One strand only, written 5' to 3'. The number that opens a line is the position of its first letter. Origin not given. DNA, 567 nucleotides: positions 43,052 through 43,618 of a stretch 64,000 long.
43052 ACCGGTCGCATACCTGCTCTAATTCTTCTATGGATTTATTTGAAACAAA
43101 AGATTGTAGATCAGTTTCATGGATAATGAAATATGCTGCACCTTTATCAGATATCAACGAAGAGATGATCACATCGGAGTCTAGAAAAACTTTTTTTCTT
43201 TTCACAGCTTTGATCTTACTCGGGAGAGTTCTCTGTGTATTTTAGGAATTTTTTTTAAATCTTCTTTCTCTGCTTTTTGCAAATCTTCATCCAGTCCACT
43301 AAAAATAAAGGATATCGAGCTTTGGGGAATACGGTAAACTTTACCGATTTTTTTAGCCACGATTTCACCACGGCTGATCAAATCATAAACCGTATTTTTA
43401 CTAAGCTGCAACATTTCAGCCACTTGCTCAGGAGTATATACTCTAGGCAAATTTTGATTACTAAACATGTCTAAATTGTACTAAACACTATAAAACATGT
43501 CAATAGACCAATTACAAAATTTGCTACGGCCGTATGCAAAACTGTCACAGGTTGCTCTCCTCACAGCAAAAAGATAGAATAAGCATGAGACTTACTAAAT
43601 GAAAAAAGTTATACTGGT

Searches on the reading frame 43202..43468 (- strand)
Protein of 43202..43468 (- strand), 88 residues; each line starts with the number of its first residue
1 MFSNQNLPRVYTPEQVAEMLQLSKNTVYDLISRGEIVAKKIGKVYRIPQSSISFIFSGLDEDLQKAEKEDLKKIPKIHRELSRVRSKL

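Call 6: search_protein_families(library=pfam, proteins=[window:43202-43468:-], max_evalue=0.01)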
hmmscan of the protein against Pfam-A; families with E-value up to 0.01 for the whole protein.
window:43202-43468:- (88 aa): 5 families
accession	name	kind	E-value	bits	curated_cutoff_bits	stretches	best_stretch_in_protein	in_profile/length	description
PF12728.13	HTH_17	-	2.2e-14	53.9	27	1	10-52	1-43/51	Helix-turn-helix domain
PF21531.3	Rv2175c_wHTH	-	0.00014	22.2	27.1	1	10-49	15-54/57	DNA-binding protein Rv2175c, wHTH domain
PF13384.12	HTH_23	-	0.0002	21.5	24.6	1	10-33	17-40/50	Homeodomain-like domain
PF01381.28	HTH_3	-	0.0009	19.7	23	0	11-32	10-31/55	Helix-turn-helix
PF06056.18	Terminase_5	-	0.0086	16.4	20.3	0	11-33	14-36/58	Putative ATPase subunit of terminase (gpP-like)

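Call 9: find_encoding_contigs(protein=window:43202-43468:-, flank=10000, max_places=10)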
Protein window:43202-43468:- (88 aa): 4 contigs read that carry it; 3 places shown.
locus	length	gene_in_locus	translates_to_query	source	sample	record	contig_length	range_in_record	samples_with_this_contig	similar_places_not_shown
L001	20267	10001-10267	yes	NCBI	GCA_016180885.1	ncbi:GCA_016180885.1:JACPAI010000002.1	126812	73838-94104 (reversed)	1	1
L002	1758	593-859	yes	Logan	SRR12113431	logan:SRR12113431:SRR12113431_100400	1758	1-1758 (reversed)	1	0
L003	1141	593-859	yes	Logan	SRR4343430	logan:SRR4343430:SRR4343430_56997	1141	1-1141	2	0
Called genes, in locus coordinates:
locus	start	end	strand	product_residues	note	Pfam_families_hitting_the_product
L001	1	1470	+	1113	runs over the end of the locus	PF04563:RNA_pol_Rpb2_1, PF04561:RNA_pol_Rpb2_2, PF04565:RNA_pol_Rpb2_3, PF10385:RNA_pol_Rpb2_45, PF00562:RNA_pol_Rpb2_6, PF04560:RNA_pol_Rpb2_7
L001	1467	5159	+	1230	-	PF04997:RNA_pol_Rpb1_1, PF00623:RNA_pol_Rpb1_2, PF04983:RNA_pol_Rpb1_3, PF05000:RNA_pol_Rpb1_4, PF04998:RNA_pol_Rpb1_5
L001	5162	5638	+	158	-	PF00164:Ribosom_S12_S23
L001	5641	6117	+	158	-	PF00177:Ribosomal_S7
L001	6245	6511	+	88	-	PF05973:Gp49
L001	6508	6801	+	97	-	PF01381:HTH_3, PF13443:HTH_26, PF13560:HTH_31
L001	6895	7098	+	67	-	-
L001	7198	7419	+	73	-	PF03449:GreA_GreB_N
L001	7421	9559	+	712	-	PF00009:GTP_EFTU, PF22042:EF-G_D2, PF03144:GTP_EFTU_D2, PF14492:EFG_III, PF16658:RF3_C, PF03764:EFG_IV, PF00679:EFG_C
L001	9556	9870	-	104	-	-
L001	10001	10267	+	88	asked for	PF12728:HTH_17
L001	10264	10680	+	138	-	PF13470:PIN_3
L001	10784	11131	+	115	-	-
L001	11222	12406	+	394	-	PF00009:GTP_EFTU, PF03144:GTP_EFTU_D2, PF03143:GTP_EFTU_D3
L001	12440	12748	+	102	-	PF00338:Ribosomal_S10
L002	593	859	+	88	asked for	PF12728:HTH_17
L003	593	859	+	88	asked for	PF12728:HTH_17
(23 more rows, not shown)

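Call 10: find_homologous_proteins(query=window:43202-43468:-)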
Query window:43202-43468:- (88 aa): 1434 proteins with E <= 0.001 among 1435 candidates; the best 120 are listed.
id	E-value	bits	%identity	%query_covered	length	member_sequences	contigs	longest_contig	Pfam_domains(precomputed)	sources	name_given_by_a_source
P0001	1.9e-48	179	100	100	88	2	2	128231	PF12728.14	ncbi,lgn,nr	ncbi:helix-turn-helix domain-containing protein [Candidatus Daviesbacteria bacterium]|nr:helix-turn-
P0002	1.0e-44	167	94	99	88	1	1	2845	PF12728.14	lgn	-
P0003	4.5e-43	162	90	100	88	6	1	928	PF12728.14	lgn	-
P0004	9.2e-43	161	91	100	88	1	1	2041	PF12728.14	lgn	-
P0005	3.9e-42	159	88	100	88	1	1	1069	PF12728.14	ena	-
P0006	1.5e-40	154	85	99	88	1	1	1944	PF12728.14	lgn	-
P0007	2.5e-40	153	81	100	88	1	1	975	PF12728.14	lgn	-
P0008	1.3e-39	151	81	100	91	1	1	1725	PF12728.14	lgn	-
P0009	2.5e-39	150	82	100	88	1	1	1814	PF12728.14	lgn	-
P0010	5.3e-39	149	80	99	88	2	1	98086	PF12728.14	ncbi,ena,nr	ncbi:MAG: hypothetical protein G01um10147_562 [Microgenomates group bacterium Gr01-1014_7]|nr:MAG: h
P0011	9.4e-39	148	80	100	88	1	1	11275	PF12728.14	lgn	-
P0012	1.5e-38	148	78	100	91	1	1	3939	PF12728.14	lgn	-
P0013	1.5e-38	148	83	99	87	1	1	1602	PF12728.14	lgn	-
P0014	2.0e-38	147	81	100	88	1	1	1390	PF12728.14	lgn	-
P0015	2.1e-38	147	78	100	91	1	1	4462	PF12728.14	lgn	-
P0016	3.0e-38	147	81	100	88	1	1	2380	PF12728.14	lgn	-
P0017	3.8e-38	146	77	99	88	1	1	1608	PF12728.14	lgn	-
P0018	4.1e-38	146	77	100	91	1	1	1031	PF12728.14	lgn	-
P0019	4.4e-38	146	78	100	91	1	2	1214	PF12728.14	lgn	-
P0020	6.7e-38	146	80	100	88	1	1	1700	PF12728.14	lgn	-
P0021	8.0e-38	145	81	98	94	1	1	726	PF12728.14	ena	-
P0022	8.2e-38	145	76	100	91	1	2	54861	PF12728.14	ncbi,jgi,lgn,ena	-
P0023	1.1e-37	145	77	100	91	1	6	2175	PF12728.14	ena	-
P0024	1.3e-37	145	78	100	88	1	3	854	PF12728.14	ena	-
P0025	1.6e-37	144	82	99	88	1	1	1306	PF12728.14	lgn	-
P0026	1.9e-37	144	80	100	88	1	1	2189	PF12728.14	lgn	-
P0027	2.3e-37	144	78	99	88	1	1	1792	PF12728.14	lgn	-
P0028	2.8e-37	144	80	100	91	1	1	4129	PF12728.14,PF21531.4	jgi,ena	-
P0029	2.9e-37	144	81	94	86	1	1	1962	PF12728.14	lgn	-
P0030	3.4e-37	143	76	100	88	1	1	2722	PF12728.14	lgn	-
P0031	3.5e-37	143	77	100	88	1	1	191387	PF12728.14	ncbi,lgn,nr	ncbi:helix-turn-helix domain-containing protein [Candidatus Daviesbacteria bacterium]|nr:helix-turn-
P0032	4.2e-37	143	77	100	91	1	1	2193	PF12728.14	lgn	-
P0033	4.4e-37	143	78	100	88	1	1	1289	PF12728.14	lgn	-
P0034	4.7e-37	143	75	100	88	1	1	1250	PF12728.14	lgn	-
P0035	5.6e-37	143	77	100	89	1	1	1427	PF12728.14,PF21531.4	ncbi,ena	-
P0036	5.9e-37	143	77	100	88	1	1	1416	PF12728.14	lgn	-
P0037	6.0e-37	143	81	94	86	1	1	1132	PF12728.14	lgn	-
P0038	6.8e-37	142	78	100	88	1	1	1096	PF12728.14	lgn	-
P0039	9.0e-37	142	76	100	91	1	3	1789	PF12728.14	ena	-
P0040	1.1e-36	142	80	100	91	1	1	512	PF12728.14,PF21531.4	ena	-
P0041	1.2e-36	142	78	100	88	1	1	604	PF12728.14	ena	-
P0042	1.2e-36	142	74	100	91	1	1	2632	PF12728.14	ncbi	-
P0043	1.6e-36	141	75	100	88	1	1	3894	PF12728.14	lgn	-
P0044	1.9e-36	141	74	100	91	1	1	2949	PF12728.14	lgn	-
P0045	2.0e-36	141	76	100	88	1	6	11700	PF12728.14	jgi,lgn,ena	-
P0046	2.4e-36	141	76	100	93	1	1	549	PF12728.14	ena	-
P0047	2.6e-36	141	75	100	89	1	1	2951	PF12728.14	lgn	-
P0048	2.8e-36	140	78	100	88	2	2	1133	PF12728.14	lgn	-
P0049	4.0e-36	140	74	100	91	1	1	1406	PF12728.14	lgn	-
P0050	4.5e-36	140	77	100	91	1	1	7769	PF12728.14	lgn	-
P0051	5.5e-36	139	74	100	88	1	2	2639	PF12728.14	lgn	-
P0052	5.7e-36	139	73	100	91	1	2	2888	PF12728.14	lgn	-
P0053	5.8e-36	139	75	100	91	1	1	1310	PF12728.14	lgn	-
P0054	6.6e-36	139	77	100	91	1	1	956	PF12728.14,PF21531.4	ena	-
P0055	8.0e-36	139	74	100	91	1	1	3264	PF12728.14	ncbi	-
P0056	9.6e-36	139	76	100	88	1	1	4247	PF12728.14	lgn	-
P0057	1.0e-35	139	78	99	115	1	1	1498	PF12728.14,PF21531.4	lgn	-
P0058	1.1e-35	139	75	100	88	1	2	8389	PF12728.14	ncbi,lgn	-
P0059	1.2e-35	138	78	100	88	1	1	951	PF12728.14,PF21531.4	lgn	-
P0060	1.3e-35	138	74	100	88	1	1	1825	PF12728.14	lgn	-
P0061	1.5e-35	138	76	99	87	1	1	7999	PF12728.14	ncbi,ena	-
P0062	1.8e-35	138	78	99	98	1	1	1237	PF12728.14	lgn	-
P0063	2.2e-35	138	77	100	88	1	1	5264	PF12728.14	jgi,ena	-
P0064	2.3e-35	138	77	100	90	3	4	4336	PF12728.14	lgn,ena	-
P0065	2.5e-35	137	76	100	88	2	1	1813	PF12728.14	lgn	-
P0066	2.8e-35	137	73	100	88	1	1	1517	PF12728.14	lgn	-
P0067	2.8e-35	137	76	100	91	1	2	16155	PF12728.14,PF21531.4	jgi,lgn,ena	jgi:excisionase family DNA binding protein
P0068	2.9e-35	137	76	100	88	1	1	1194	PF12728.14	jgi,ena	-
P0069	3.1e-35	137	78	94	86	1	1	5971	PF12728.14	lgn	-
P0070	3.1e-35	137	76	100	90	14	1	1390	PF12728.14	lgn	-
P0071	3.4e-35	137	76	100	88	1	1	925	PF12728.14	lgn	-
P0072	3.5e-35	137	76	100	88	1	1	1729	PF12728.14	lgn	-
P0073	3.5e-35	137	75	100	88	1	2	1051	PF12728.14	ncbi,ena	-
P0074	3.6e-35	137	74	100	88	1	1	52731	PF12728.14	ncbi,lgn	-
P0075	4.3e-35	137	73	100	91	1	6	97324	PF12728.14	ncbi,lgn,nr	ncbi:helix-turn-helix domain-containing protein [Candidatus Daviesbacteria bacterium]|nr:helix-turn-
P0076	4.8e-35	137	77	100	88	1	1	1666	PF12728.14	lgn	-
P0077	5.1e-35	136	74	100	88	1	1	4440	PF12728.14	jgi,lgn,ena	-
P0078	5.3e-35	136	75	100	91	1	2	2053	PF12728.14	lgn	-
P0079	5.8e-35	136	75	100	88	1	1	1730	PF12728.14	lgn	-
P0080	6.5e-35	136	76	100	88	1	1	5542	PF12728.14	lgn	-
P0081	7.6e-35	136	74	100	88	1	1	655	PF12728.14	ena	-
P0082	7.7e-35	136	77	94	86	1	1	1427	PF12728.14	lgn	-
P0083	7.9e-35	136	75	100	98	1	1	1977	PF12728.14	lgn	-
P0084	8.9e-35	136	75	100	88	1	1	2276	PF12728.14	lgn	-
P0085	9.4e-35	136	74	100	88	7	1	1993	PF12728.14,PF21531.4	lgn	-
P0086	9.9e-35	135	69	100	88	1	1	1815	PF12728.14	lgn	-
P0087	1.1e-34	135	75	100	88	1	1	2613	PF12728.14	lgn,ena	-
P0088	1.1e-34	135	78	97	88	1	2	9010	PF12728.14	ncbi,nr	ncbi:MAG: helix-turn-helix domain-containing protein [Candidatus Levybacteria bacterium]|nr:helix-tu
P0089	1.2e-34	135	73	100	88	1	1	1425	PF12728.14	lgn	-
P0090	1.3e-34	135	76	100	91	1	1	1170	PF12728.14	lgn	-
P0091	1.4e-34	135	70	100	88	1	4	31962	PF12728.14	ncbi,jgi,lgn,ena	-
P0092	1.6e-34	135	75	100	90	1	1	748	PF12728.14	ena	-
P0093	1.7e-34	135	78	97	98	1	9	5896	PF12728.14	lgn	-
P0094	1.8e-34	135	73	100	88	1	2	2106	PF12728.14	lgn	-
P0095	1.9e-34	135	74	100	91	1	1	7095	PF12728.14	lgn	-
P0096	2.1e-34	134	77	100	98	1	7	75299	PF12728.14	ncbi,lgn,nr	ncbi:MAG: helix-turn-helix domain-containing protein [Candidatus Levybacteria bacterium]|nr:helix-tu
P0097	2.1e-34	134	73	100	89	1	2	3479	PF12728.14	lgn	-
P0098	2.2e-34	134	74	100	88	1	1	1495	PF12728.14,PF21531.4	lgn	-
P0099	2.2e-34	134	72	100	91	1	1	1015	PF12728.14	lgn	-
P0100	2.3e-34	134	75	100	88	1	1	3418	PF12728.14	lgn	-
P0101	2.4e-34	134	74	100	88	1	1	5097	PF12728.14,PF21531.4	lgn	-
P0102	2.7e-34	134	75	100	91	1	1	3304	PF12728.14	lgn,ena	-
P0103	2.7e-34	134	73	100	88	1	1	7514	PF12728.14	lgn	-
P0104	2.7e-34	134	74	100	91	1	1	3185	PF12728.14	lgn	-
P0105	3.0e-34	134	73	100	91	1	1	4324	PF12728.14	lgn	-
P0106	3.5e-34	134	70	100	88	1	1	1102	PF12728.14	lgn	-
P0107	3.5e-34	134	75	100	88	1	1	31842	PF12728.14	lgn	-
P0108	3.7e-34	134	72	100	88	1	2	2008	PF12728.14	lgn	-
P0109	3.7e-34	134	75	97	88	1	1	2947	PF12728.14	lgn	-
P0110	3.8e-34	134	76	100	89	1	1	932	PF12728.14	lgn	-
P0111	3.9e-34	134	74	100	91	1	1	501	PF12728.14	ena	-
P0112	4.1e-34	134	70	100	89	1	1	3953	PF12728.14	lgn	-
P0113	4.2e-34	134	73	100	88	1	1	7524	PF12728.14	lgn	-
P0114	4.8e-34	133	76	100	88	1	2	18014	PF12728.14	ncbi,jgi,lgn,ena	-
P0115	5.1e-34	133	73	100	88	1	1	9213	PF12728.14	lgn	-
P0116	5.2e-34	133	70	100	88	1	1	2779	PF12728.14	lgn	-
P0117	5.4e-34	133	74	98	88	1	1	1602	PF12728.14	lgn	-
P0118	5.8e-34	133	70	100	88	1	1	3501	PF12728.14,PF21531.4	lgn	-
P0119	5.8e-34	133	75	94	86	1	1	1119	PF12728.14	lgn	-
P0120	5.9e-34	133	75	100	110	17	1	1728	PF12728.14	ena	-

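Call 11: find_encoding_contigs(protein=P0010, flank=6000, max_places=3)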
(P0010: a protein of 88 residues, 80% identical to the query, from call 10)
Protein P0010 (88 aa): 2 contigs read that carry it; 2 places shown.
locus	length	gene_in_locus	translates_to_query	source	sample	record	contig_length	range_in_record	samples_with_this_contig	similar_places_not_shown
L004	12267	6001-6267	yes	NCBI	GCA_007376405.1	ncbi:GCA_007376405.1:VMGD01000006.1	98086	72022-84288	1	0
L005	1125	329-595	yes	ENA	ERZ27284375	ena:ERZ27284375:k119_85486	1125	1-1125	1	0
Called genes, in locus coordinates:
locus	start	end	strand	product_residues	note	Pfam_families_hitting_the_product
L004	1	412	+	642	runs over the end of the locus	PF00012:HSP70, PF06723:MreB_Mbl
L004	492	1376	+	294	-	PF00226:DnaJ, PF01556:DnaJ_C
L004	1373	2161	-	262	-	PF06691:DUF1189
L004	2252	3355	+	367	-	PF00013:KH_1 (faint), PF08529:NusA_N (weak), PF13184:KH_NusA_1st, PF26594:KH_NusA_2nd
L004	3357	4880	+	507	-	PF00009:GTP_EFTU, PF01926:MMR_HSR1, PF22042:EF-G_D2, PF03144:GTP_EFTU_D2 (faint), PF11987:IF-2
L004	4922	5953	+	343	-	-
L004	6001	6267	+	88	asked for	PF12728:HTH_17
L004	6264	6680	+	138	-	PF13470:PIN_3, PF10130:PIN_2 (weak)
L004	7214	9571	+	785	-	-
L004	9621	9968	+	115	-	-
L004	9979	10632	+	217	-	-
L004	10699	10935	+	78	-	PF04014:MazE_antitoxin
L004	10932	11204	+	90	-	PF02661:Fic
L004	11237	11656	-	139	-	PF01850:PIN (faint), PF13470:PIN_3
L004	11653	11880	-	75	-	PF01402:RHH_1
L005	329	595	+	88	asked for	PF12728:HTH_17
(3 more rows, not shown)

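Call 12: find_encoding_contigs(protein=P0031, flank=6000, max_places=3)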
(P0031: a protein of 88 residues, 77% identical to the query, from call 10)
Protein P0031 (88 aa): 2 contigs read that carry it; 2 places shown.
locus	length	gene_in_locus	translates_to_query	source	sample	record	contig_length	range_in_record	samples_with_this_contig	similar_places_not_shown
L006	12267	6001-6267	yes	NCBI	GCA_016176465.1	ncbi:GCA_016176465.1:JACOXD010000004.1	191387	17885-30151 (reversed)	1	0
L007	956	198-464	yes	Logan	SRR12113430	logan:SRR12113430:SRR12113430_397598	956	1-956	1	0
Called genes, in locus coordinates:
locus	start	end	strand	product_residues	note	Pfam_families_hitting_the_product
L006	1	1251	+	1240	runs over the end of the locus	PF04997:RNA_pol_Rpb1_1, PF00623:RNA_pol_Rpb1_2, PF04983:RNA_pol_Rpb1_3, PF04998:RNA_pol_Rpb1_5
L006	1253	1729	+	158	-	PF00164:Ribosom_S12_S23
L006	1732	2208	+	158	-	PF00177:Ribosomal_S7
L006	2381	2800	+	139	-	PF13673:Acetyltransf_10, PF00583:Acetyltransf_1, PF13508:Acetyltransf_7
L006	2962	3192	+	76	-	PF03449:GreA_GreB_N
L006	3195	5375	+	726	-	PF00009:GTP_EFTU, PF22042:EF-G_D2, PF03144:GTP_EFTU_D2, PF14492:EFG_III, PF16658:RF3_C (weak), PF03764:EFG_IV, PF00679:EFG_C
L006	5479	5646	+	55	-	-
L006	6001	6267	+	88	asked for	PF12728:HTH_17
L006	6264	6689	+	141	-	PF13470:PIN_3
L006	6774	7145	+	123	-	-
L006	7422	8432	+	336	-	PF01210:NAD_Gly3P_dh_N, PF07479:NAD_Gly3P_dh_C, PF20618:GPD_NAD_C_bact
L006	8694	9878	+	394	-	PF00009:GTP_EFTU, PF03144:GTP_EFTU_D2, PF03143:GTP_EFTU_D3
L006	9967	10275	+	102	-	PF00338:Ribosomal_S10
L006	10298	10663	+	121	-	-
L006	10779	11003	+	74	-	-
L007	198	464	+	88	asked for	PF12728:HTH_17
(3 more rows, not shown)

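Call 13: find_encoding_contigs(protein=P0096, flank=6000, max_places=3)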
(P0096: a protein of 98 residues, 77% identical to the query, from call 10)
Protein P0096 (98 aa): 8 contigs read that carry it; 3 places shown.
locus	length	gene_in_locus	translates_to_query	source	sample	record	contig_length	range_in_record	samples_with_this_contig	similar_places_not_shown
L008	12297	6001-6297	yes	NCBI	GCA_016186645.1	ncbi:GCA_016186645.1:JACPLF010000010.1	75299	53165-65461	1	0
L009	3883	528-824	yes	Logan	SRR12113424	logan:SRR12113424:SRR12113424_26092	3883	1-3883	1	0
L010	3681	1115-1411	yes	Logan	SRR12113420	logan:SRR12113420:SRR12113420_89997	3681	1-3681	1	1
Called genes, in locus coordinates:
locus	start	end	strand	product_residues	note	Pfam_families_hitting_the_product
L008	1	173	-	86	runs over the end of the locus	PF01541:GIY-YIG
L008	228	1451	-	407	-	PF00270:DEAD, PF04851:ResIII, PF00271:Helicase_C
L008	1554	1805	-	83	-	-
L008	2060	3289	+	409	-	PF13439:Glyco_transf_4, PF13477:Glyco_trans_4_2 (faint), PF13579:Glyco_trans_4_4, PF20706:GT4-conflict, PF00534:Glycos_transf_1, PF13692:Glyco_trans_1_4, PF13524:Glyco_trans_1_2 (weak)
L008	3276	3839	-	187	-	PF00300:His_Phos_1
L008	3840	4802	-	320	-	PF01018:GTP1_OBG, PF01926:MMR_HSR1, PF02421:FeoB_N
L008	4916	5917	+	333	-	-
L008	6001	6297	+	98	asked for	PF12728:HTH_17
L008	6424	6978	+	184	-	PF00565:SNase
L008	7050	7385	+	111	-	PF01329:Pterin_4a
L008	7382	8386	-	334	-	PF01544:CorA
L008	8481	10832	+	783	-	PF02190:LON_substr_bdg, PF00004:AAA, PF07728:AAA_5 (weak), PF22667:Lon_lid, PF05362:Lon_C, PF13541:ChlI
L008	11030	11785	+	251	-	PF00535:Glycos_transf_2, PF10111:Glyco_tranf_2_2 (weak), PF13641:Glyco_tranf_2_3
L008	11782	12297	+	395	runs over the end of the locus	PF26314:MptA_B_family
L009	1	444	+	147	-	?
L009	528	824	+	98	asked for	PF12728:HTH_17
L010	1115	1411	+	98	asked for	PF12728:HTH_17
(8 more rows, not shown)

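Call 14: find_encoding_contigs(protein=P0075, flank=6000, max_places=3)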
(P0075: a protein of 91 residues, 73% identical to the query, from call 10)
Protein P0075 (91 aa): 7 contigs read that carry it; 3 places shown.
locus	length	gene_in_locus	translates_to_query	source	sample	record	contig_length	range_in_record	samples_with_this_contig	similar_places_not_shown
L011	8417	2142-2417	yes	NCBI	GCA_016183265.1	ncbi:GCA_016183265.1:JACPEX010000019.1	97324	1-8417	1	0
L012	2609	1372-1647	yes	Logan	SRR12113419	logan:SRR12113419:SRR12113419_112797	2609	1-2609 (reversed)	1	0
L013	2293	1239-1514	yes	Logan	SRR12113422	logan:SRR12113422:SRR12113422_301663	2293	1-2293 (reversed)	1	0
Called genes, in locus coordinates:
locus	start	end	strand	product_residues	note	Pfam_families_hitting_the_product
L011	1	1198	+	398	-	PF22042:EF-G_D2, PF03144:GTP_EFTU_D2, PF14492:EFG_III, PF16658:RF3_C, PF03764:EFG_IV, PF00679:EFG_C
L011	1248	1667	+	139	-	-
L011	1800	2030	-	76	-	-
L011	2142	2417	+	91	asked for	PF12728:HTH_17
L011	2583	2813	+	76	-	-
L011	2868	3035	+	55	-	-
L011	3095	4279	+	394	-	PF00009:GTP_EFTU, PF03144:GTP_EFTU_D2, PF03143:GTP_EFTU_D3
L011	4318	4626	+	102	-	PF00338:Ribosomal_S10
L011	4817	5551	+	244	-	PF00297:Ribosomal_L3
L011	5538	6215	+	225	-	PF00573:Ribosomal_L4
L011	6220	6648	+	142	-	PF00276:Ribosomal_L23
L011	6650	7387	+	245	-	PF00181:Ribosomal_L2_N, PF03947:Ribosomal_L2_C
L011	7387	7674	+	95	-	-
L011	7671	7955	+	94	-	PF00203:Ribosomal_S19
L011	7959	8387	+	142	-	PF00237:Ribosomal_L22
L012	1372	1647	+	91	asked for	PF12728:HTH_17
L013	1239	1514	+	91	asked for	PF12728:HTH_17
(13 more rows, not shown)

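Call 20: find_encoding_contigs(protein=P0002, flank=3000, max_places=3)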
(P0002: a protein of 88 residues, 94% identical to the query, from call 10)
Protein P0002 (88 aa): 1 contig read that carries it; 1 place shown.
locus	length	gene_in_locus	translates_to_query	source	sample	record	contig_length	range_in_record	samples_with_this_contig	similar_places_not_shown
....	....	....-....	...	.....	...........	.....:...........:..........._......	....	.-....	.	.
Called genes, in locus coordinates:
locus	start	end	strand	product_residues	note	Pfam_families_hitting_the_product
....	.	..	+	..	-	?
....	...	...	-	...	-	-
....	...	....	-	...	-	-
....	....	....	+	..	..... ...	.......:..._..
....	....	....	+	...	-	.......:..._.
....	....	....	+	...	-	-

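Call 21: find_encoding_contigs(protein=P0004, flank=3000, max_places=3)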
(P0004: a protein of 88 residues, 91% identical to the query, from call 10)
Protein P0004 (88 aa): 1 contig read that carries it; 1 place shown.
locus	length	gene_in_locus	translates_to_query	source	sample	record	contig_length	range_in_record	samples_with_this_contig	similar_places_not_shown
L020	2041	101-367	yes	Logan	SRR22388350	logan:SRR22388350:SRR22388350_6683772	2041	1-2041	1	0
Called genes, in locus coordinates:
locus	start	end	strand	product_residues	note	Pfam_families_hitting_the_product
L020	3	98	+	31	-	?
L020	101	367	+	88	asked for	PF12728:HTH_17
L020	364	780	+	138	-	PF13470:PIN_3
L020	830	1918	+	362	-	-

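Call 22: find_encoding_contigs(protein=P0006, flank=3000, max_places=3)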
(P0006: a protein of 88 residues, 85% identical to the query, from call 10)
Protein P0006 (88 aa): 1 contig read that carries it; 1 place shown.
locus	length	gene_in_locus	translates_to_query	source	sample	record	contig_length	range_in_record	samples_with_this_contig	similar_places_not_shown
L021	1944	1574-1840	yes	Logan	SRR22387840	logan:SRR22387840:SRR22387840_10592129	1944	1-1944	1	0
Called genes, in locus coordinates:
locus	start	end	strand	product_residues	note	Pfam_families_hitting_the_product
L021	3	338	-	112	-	?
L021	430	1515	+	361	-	PF01210:NAD_Gly3P_dh_N, PF07479:NAD_Gly3P_dh_C, PF20618:GPD_NAD_C_bact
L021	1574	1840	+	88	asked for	PF12728:HTH_17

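Call 24: find_related_loci(query=window:43202-43468:-, collection=metagenome_contigs, flank=5000)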
Query window:43202-43468:- (88 aa) in metagenome_contigs; peptide patterns used: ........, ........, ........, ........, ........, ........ (x = any residue, [..] = any of these).
600 stretches matched a pattern (row limit reached: there are more); 161 encode a relative of the query (tblastn E <= 1e-3); the best 80 are kept; 80 distinct loci.
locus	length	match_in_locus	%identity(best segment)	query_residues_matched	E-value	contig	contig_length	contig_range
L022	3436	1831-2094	98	1-88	4e-55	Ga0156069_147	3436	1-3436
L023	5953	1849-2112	98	1-88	5e-55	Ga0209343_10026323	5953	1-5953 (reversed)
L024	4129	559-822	80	1-88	1e-44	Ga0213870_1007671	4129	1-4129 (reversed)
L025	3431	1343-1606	77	1-88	2e-43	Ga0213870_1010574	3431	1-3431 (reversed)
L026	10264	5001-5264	77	1-88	2e-42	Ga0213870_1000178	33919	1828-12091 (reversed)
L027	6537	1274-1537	76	1-88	2e-42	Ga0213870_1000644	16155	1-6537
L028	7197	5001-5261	76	1-87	3e-42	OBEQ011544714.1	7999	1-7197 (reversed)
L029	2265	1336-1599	76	1-88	2e-42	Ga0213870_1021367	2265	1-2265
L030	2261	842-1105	74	1-88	4e-42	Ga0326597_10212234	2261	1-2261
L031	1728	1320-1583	75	1-88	3e-42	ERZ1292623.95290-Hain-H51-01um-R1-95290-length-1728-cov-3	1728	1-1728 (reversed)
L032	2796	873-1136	76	1-88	6e-42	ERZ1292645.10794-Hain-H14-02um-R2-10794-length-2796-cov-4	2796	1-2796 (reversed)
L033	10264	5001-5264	70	1-88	2e-41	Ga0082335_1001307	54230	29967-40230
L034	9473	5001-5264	76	1-88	3e-41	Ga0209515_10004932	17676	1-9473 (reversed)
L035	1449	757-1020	74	1-88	6e-42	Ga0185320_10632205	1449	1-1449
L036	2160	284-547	74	1-88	3e-41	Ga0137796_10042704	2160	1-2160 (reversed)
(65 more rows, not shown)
